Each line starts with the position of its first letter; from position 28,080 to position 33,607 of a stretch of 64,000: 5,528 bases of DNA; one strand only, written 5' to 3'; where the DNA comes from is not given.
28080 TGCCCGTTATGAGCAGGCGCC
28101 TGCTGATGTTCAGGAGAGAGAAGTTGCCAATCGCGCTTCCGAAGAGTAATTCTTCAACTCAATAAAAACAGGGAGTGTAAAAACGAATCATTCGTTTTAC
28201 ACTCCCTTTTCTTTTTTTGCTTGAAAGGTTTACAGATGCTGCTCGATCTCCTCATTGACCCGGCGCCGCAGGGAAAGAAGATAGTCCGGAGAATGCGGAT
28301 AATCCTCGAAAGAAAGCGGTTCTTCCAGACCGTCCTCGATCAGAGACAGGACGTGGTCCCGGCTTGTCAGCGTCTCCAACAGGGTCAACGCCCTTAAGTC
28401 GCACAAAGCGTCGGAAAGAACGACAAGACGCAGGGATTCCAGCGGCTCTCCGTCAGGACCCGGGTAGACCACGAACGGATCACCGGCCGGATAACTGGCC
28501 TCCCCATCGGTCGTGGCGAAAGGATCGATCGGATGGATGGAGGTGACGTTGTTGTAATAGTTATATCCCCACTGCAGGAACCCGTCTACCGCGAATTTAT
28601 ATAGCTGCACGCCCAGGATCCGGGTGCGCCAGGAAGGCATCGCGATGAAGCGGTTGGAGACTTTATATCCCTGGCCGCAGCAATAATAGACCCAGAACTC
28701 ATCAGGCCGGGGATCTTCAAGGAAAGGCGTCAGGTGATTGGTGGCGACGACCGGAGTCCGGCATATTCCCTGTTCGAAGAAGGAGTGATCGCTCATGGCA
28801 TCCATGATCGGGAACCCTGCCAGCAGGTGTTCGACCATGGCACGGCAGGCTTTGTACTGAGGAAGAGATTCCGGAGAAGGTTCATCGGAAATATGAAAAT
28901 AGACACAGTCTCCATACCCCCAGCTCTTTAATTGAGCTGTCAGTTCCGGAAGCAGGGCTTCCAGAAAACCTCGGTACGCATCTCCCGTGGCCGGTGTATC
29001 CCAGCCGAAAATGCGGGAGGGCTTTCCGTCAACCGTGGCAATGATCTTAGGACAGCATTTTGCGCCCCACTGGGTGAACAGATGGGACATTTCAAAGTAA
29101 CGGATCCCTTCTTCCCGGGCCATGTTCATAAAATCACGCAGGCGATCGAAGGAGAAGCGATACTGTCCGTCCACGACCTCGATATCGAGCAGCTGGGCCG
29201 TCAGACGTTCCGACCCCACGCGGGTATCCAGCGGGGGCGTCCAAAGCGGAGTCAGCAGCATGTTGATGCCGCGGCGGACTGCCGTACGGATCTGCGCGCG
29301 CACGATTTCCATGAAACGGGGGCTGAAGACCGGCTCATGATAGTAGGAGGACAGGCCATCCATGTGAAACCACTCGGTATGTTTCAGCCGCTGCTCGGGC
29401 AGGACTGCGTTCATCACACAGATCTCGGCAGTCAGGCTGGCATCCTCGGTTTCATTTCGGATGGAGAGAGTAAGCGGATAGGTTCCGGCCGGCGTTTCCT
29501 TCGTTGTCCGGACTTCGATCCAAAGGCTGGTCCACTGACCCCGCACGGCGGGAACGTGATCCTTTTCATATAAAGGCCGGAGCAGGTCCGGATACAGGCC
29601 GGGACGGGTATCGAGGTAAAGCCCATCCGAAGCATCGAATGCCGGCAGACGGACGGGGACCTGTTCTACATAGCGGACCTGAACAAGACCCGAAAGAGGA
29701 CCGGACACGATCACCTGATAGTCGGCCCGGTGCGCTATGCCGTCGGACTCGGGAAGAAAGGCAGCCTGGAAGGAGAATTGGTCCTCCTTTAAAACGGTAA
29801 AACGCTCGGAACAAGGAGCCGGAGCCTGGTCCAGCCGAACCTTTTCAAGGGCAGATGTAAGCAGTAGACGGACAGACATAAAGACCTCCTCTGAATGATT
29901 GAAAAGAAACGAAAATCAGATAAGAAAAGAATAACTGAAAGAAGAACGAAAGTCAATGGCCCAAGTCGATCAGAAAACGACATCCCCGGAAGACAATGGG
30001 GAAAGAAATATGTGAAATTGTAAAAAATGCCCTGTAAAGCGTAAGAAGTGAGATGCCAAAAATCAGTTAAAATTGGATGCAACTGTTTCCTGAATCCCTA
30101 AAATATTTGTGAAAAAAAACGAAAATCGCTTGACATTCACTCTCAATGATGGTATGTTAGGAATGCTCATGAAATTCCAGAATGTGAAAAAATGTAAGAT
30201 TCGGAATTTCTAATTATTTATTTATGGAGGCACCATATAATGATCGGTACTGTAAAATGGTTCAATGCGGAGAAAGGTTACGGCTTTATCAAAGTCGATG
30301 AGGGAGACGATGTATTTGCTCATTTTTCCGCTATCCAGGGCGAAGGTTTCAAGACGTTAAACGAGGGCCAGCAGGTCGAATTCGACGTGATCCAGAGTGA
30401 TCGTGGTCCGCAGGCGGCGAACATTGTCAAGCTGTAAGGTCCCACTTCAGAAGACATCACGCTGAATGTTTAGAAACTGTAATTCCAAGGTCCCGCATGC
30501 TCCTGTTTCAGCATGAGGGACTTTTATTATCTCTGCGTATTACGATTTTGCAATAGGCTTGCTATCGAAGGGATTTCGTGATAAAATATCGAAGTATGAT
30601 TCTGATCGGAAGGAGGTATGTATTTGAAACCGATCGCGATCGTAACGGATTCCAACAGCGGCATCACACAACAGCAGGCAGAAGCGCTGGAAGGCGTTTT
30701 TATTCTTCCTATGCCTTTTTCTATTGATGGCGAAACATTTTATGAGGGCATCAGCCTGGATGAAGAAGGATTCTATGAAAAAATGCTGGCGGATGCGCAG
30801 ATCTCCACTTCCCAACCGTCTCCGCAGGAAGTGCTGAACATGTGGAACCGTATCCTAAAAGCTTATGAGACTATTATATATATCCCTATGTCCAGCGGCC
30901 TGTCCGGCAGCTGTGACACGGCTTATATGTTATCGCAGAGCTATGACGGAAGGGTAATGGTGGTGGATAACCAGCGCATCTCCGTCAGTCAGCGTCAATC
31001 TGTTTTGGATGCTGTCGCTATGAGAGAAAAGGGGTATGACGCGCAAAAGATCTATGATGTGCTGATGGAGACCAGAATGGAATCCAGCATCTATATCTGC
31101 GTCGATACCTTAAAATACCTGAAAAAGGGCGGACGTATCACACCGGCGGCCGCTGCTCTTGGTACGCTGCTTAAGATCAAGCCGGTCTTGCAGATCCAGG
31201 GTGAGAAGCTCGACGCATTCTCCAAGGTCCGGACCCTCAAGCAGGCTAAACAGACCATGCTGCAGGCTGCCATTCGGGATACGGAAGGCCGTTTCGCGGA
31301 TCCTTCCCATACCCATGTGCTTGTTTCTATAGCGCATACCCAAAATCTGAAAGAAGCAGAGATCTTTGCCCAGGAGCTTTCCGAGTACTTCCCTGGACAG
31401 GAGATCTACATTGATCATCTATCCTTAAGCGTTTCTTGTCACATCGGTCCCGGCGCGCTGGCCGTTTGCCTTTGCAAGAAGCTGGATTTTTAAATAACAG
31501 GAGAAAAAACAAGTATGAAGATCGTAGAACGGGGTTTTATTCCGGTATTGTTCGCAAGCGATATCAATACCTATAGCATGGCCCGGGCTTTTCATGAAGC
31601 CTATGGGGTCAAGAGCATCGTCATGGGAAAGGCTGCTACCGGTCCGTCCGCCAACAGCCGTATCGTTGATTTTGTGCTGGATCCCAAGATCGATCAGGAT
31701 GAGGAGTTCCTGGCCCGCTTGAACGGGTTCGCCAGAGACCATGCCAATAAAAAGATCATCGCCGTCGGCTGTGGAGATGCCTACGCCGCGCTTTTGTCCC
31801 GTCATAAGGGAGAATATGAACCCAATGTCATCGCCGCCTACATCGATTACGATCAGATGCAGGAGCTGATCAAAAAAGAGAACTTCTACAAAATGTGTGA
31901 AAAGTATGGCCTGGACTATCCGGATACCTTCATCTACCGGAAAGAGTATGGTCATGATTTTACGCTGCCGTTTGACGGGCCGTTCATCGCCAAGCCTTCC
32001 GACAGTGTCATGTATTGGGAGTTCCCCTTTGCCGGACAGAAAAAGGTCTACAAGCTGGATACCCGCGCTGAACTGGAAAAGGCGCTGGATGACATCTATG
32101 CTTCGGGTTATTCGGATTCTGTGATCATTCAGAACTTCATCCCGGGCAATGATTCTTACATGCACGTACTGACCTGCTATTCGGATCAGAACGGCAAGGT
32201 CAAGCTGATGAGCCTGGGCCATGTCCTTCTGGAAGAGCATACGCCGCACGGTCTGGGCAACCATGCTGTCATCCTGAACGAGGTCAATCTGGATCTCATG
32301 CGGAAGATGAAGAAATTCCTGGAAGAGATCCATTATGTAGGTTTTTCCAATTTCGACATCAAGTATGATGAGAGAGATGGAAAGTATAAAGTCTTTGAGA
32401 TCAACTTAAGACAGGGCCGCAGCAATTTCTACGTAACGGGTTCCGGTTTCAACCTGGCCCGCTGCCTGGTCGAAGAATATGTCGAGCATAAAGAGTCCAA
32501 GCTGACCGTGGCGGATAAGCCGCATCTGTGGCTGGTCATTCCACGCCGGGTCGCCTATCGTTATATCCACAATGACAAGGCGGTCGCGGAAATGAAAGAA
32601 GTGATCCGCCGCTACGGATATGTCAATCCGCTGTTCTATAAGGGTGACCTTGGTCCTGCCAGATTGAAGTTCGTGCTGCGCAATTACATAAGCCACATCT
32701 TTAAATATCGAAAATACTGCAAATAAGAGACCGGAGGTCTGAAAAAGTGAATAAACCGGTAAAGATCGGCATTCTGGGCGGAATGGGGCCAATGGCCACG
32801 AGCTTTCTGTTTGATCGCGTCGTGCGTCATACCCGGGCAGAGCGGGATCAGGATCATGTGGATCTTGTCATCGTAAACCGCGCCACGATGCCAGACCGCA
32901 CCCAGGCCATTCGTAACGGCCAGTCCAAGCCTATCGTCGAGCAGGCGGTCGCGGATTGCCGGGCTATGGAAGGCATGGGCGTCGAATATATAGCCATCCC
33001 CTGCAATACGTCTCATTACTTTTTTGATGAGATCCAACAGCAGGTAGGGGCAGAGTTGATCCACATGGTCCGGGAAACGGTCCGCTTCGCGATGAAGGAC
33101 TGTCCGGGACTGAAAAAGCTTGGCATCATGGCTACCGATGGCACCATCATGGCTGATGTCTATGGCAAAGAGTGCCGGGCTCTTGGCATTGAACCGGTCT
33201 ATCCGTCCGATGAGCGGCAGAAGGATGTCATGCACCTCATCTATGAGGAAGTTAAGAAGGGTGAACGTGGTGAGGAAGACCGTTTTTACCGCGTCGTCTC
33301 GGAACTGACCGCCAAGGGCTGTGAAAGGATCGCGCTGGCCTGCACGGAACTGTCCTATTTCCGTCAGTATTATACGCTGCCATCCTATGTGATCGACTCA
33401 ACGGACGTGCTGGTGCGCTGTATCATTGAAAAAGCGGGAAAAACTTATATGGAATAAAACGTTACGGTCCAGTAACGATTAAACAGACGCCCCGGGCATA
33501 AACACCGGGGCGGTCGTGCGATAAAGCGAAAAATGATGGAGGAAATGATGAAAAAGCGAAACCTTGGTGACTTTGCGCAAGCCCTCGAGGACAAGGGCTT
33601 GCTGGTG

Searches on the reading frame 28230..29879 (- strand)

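Call 14: search_protein_families(library=pfam, proteins=[window:28230-29879:-])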
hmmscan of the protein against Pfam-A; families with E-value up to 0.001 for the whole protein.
window:28230-29879:- (549 aa): 1 family
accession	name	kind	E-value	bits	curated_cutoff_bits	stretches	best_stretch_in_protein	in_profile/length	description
PF13320.12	GH123_cat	-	1.2e-93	314.4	23.1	1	170-501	1-324/324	Glycoside hydrolase 123, catalytic domain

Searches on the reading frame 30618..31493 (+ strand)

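Call 14: search_protein_families(library=pfam, proteins=[window:30618-31493:+])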
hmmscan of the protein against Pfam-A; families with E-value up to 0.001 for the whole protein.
window:30618-31493:+ (291 aa): 1 family
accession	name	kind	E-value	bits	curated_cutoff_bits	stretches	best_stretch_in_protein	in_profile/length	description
PF02645.21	DegV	-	6.5e-66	223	27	1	6-287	2-279/280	Uncharacterised protein, DegV family COG1307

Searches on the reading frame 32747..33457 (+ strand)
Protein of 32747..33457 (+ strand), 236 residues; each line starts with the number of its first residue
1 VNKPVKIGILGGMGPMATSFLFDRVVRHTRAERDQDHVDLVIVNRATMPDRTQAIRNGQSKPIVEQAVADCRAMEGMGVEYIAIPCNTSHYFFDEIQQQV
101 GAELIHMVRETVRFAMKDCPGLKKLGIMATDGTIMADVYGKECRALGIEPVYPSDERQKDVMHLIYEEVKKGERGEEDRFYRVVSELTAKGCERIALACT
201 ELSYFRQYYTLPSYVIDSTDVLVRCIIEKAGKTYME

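Call 14: search_protein_families(library=pfam, proteins=[window:32747-33457:+])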
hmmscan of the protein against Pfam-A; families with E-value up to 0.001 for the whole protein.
window:32747-33457:+ (236 aa): 1 family
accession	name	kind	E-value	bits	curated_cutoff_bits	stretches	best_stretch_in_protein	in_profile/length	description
PF01177.27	Asp_Glu_race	-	3e-39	135.5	31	1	10-224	1-209/211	Asp/Glu/Hydantoin racemase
